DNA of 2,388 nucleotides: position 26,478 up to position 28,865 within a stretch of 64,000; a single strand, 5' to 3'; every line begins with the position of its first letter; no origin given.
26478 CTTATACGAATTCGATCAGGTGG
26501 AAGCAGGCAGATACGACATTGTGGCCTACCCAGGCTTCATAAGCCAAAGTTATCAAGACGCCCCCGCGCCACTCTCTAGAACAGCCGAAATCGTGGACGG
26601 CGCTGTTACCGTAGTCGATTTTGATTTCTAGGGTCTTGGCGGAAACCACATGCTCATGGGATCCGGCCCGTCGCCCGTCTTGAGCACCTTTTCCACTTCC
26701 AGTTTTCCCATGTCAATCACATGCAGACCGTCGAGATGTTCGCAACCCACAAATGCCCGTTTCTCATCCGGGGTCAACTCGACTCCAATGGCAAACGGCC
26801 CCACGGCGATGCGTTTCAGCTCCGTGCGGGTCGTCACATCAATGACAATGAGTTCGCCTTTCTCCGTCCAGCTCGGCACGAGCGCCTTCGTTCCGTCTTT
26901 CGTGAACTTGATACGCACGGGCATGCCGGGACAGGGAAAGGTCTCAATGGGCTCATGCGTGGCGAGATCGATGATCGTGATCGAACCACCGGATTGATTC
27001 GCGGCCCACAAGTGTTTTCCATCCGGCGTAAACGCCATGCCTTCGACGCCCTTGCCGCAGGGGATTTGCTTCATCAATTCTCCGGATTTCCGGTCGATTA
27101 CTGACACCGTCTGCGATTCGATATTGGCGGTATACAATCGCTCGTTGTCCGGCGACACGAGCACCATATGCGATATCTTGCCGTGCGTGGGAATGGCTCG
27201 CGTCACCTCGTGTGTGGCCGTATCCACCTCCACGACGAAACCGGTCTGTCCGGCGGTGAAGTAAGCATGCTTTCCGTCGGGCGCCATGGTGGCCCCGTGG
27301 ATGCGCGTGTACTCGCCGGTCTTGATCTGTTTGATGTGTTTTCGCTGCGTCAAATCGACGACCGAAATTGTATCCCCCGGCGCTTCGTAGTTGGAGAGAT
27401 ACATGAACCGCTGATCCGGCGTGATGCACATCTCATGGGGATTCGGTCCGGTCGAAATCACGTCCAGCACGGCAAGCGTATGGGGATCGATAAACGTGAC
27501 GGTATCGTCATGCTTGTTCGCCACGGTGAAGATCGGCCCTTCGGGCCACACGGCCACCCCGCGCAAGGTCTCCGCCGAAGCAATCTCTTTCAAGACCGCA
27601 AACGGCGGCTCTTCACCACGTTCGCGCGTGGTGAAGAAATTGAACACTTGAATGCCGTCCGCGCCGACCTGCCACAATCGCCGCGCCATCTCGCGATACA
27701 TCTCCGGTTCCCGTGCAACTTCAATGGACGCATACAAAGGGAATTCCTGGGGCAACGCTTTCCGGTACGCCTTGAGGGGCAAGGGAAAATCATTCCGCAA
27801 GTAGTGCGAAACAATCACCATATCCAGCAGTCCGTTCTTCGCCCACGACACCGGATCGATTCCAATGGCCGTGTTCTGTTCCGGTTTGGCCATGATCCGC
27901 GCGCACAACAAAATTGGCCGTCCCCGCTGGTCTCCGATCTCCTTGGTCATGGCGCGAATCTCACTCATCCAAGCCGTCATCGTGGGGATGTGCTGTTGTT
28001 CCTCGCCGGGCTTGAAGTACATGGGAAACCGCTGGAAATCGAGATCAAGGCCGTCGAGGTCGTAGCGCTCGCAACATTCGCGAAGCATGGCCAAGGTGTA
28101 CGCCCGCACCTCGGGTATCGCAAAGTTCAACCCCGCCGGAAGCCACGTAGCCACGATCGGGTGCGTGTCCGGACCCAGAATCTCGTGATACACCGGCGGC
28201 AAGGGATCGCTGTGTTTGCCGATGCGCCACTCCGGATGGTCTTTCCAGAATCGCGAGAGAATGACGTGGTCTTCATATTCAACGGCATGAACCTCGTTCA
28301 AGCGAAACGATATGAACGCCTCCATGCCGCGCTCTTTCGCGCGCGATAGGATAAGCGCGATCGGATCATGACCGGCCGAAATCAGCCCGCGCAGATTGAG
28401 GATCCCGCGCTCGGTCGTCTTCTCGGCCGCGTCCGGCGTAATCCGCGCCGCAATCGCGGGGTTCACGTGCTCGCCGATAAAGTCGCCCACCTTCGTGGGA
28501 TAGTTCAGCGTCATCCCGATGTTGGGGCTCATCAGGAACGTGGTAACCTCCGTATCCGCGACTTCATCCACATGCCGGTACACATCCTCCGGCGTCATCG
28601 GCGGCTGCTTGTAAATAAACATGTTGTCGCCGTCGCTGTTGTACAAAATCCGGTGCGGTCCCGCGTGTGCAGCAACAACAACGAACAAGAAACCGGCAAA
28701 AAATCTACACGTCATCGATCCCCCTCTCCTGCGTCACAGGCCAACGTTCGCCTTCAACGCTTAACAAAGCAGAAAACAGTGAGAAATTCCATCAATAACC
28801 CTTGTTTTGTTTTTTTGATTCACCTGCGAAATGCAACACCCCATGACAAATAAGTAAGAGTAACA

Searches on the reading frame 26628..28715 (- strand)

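Call 48: search_protein_families(library=pfam, proteins=[window:26628-28715:-], max_evalue=0.00001)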
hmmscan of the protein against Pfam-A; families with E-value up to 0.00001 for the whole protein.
window:26628-28715:- (695 aa): 7 families
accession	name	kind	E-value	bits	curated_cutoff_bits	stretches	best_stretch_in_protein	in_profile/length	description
PF21783.3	YNCE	-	3.6e-22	79.6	27.1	1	549-643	236-329/339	YNCE-like beta-propeller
PF25174.1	Beta-prop_THOC3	-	4.2e-20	72.3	305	2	385-600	50-258/272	THOC3 beta-propeller domain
PF02239.22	Cytochrom_D1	-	8.3e-16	57.9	25.5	1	529-637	242-355/368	Cytochrome D1 heme domain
PF02638.21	GHL10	-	3.4e-07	30.1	27.9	1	114-241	67-175/311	Glycosyl hydrolase-like 10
PF16819.11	DUF5074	-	8.5e-07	28.8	27.2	0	402-519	70-189/353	Domain of unknown function (DUF5074)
PF10282.15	Lactonase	-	4.2e-06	26.7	21.7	0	519-583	250-319/344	Lactonase, 7-bladed beta-propeller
PF23414.1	Beta-prop_EML_2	-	6.9e-06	26.1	90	0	521-610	7-95/266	Echinoderm microtubule-associated protein second beta-propeller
